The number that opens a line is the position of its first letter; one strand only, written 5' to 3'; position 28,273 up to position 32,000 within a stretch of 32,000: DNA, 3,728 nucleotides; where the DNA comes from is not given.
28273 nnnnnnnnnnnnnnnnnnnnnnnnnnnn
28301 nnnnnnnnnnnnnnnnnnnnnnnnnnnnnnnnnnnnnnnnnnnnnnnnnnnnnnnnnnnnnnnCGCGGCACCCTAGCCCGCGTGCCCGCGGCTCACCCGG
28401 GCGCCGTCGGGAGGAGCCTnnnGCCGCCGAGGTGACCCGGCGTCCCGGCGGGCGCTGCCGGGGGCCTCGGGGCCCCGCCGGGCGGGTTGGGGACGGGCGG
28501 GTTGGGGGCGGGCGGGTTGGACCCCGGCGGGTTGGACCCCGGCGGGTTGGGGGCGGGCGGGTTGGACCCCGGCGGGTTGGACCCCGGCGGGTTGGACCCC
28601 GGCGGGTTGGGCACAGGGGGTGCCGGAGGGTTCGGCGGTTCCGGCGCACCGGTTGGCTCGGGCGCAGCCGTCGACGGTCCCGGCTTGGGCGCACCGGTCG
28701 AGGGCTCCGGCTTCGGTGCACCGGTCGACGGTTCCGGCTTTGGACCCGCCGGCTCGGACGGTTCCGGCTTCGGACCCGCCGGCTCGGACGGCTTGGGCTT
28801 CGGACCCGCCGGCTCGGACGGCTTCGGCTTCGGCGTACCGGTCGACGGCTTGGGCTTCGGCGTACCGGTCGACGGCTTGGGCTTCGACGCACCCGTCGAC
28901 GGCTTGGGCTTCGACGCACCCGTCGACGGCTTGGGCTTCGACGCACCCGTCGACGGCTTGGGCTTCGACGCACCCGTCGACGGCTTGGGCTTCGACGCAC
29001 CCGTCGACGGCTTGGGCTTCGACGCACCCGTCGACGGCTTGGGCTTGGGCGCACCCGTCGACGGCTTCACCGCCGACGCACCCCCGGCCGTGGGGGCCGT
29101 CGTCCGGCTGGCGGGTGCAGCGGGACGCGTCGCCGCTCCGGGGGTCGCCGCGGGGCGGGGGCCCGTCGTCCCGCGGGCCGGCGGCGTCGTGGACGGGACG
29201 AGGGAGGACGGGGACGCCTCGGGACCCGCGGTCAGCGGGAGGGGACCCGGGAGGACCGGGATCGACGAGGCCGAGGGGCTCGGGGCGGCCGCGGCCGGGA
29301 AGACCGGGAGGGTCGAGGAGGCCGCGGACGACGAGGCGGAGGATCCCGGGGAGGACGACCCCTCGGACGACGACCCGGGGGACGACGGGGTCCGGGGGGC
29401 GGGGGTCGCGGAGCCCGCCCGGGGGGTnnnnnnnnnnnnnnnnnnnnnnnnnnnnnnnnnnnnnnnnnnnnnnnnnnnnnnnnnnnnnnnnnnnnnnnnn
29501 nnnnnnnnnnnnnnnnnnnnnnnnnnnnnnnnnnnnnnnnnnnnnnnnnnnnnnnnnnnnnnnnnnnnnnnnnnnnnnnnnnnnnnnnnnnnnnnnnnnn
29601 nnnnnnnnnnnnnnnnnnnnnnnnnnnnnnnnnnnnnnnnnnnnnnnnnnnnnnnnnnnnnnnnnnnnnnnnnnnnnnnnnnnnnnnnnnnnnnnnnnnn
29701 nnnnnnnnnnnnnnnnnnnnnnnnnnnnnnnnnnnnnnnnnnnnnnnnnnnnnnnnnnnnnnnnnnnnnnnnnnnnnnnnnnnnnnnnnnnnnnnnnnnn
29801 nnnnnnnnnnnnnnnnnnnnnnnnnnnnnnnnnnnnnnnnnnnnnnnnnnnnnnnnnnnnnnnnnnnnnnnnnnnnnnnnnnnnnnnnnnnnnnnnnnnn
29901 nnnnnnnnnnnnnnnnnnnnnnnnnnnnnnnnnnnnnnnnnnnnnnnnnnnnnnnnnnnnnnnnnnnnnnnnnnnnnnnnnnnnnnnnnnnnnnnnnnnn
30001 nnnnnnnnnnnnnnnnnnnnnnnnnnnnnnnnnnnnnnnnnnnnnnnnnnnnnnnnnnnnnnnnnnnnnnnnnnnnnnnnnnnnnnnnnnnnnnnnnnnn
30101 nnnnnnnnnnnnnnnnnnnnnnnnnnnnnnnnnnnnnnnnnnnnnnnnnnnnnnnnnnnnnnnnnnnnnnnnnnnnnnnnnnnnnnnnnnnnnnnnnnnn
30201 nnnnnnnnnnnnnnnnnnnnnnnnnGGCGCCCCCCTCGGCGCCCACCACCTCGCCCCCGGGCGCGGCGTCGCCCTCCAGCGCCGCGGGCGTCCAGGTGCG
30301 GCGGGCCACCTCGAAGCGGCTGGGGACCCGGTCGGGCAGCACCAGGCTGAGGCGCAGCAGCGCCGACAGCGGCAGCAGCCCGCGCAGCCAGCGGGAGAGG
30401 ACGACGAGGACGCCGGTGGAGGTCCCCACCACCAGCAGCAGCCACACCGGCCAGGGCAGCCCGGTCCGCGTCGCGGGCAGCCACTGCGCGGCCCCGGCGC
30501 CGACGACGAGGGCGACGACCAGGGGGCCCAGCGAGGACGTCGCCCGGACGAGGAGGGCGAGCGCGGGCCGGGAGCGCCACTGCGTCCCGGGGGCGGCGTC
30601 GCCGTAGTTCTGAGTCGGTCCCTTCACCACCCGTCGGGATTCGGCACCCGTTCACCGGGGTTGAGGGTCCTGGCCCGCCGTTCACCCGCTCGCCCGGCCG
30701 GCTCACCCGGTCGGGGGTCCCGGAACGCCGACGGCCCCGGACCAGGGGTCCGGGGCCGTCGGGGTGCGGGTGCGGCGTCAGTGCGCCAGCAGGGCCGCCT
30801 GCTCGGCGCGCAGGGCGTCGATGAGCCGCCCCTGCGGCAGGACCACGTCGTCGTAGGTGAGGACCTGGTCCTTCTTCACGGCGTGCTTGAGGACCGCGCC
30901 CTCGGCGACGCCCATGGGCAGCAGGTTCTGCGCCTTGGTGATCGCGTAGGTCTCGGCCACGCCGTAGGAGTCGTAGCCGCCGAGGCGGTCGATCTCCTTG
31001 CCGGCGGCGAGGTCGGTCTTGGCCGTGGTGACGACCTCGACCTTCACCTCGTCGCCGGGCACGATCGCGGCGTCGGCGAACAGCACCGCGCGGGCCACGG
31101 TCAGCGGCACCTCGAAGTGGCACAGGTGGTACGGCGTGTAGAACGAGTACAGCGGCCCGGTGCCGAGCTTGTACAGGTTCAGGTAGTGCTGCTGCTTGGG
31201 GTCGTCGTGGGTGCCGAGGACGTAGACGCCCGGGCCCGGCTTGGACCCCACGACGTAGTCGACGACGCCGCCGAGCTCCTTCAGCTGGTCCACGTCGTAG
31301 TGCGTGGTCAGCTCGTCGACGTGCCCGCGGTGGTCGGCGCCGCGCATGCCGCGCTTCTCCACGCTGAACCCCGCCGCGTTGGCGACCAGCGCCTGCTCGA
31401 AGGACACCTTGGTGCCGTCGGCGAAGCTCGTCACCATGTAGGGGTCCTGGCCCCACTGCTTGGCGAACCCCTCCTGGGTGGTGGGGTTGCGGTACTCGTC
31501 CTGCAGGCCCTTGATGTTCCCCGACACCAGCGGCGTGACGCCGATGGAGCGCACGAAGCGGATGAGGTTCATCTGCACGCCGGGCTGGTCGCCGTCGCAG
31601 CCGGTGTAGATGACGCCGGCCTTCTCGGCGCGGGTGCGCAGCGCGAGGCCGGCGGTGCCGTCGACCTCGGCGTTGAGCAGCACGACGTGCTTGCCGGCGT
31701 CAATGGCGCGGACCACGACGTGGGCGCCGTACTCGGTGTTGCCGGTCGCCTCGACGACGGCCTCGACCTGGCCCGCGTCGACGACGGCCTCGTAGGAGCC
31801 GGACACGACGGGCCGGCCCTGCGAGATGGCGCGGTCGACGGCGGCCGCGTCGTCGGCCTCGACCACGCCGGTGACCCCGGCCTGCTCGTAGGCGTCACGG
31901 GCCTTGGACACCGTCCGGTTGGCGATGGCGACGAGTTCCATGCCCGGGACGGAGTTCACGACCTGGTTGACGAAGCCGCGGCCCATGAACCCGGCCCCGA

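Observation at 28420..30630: Membrane HD-GYP protein fused to a ~330-residue TonB-like Pro/Lys/Glu repeat tail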

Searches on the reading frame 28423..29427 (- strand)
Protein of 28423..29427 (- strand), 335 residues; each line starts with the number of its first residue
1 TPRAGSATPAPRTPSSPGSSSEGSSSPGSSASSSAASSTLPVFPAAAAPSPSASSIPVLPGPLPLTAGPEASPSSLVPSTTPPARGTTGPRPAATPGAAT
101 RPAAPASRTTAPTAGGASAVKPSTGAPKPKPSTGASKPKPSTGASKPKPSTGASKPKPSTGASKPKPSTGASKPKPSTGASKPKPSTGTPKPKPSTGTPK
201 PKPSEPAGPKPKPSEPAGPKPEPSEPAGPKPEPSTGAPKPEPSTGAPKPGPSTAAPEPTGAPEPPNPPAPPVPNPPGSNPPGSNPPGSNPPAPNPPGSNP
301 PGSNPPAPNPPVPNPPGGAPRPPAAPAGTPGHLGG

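Call 33: find_homologous_proteins(query=window:28423-29427:-, max_evalue=0.001)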
Query seq(335 aa): 8000 candidates shared short words with the query, none scored E <= 0.001.

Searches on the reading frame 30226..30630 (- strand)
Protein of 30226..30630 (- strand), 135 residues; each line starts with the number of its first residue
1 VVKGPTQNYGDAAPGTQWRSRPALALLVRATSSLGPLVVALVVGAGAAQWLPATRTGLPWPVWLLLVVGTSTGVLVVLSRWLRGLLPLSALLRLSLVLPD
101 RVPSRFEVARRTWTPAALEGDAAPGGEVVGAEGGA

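Call 48: search_protein_representatives(protein=window:30226-30630:-)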
Query: 135 residues. Proteins with E-value up to 0.001 (for the whole library): 1029; up to 1e-10: 109; up to 1e-30: 2. The best 150 are listed.
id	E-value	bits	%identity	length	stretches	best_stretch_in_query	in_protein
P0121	1.2e-39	151.7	65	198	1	1-126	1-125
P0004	2.6e-35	137.7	62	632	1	1-134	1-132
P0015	2.8e-29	118.1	56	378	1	1-127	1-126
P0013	1.0e-25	106.6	58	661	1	3-129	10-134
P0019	1.4e-25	106.1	57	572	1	1-119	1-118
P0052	1.9e-23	99.3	56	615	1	1-125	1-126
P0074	7.5e-23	97.3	53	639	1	2-119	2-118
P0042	2.0e-21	92.7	49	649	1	3-120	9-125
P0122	5.9e-20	87.9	54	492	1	2-120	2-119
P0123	6.4e-20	87.8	47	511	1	2-134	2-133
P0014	9.7e-20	87.2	60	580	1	28-130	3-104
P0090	1.8e-19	86.4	50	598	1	1-132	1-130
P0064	1.6e-18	83.3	50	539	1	1-120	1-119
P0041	2.2e-18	82.9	47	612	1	2-118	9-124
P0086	2.4e-18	82.7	49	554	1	3-124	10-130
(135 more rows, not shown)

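Call 51: search_protein_families(library=pfam, alignment_id=A2, max_evalue=0.0001)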
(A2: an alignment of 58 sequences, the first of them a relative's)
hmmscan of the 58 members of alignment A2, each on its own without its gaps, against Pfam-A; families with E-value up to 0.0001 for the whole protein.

A. member 1, P0122 (492 aa): 2 families
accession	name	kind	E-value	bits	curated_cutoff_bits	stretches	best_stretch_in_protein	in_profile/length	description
PF13487.12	HD_5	-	8.4e-31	107.4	27.2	1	170-312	26-170/170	HD domain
PF01966.28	HD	-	4e-15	56.6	22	1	171-279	14-114/116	HD domain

B. families by the number of members that match (of 58 scanned): 17 families
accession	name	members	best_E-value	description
PF13487.12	HD_5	58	3e-40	HD domain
PF01966.28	HD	58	7.3e-23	HD domain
PF17963.7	Big_9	26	1.7e-148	Bacterial Ig domain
PF17803.7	Cadherin_4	24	2.6e-107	Bacterial cadherin-like domain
PF17892.7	Cadherin_5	22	1.4e-113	Cadherin-like domain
PF00932.25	LTD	10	4.7e-33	Lamin Tail Domain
PF00028.23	Cadherin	5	6.7e-111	Cadherin domain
PF05345.18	He_PIG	5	2e-13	Putative Ig domain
PF25374.1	Cadherin_FAT4_N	4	2e-27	FAT4-like, N-terminal cadherin-like domain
PF19076.6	CshA_repeat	2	9.9e-06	Surface adhesin CshA repetitive domain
PF13517.12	FG-GAP_3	1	7.2e-33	FG-GAP-like repeat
PF00805.28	Pentapeptide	1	7.6e-25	Pentapeptide repeats (8 copies)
PF16184.11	Cadherin_3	1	1.2e-07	Cadherin-like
PF13576.12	Pentapeptide_3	1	2.4e-07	Pentapeptide repeats (9 copies)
PF18957.6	RibLong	1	2.2e-05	Long Rib domain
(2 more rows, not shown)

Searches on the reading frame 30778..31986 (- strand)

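Call 3: search_protein_families(library=pfam, proteins=[window:30778-31986:-], max_evalue=0.01)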
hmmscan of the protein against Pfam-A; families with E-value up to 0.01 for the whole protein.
window:30778-31986:- (402 aa): 4 families
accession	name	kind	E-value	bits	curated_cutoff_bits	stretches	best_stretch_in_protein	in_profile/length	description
PF21135.2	DRL_cat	-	2.8e-53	180.7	27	1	132-293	1-164/164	Oxidoreductase DRL, catalytic domain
PF03447.22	NAD_binding_3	-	8.8e-06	26.9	24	1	21-125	5-111/116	Homoserine dehydrogenase, NAD binding domain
PF08666.17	SAF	-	0.00017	22.5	21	1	319-382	3-63/63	SAF domain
PF01408.29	GFO_IDH_MocA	-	0.00018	22.6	24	1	2-102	12-90/120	Oxidoreductase family, NAD-binding Rossmann fold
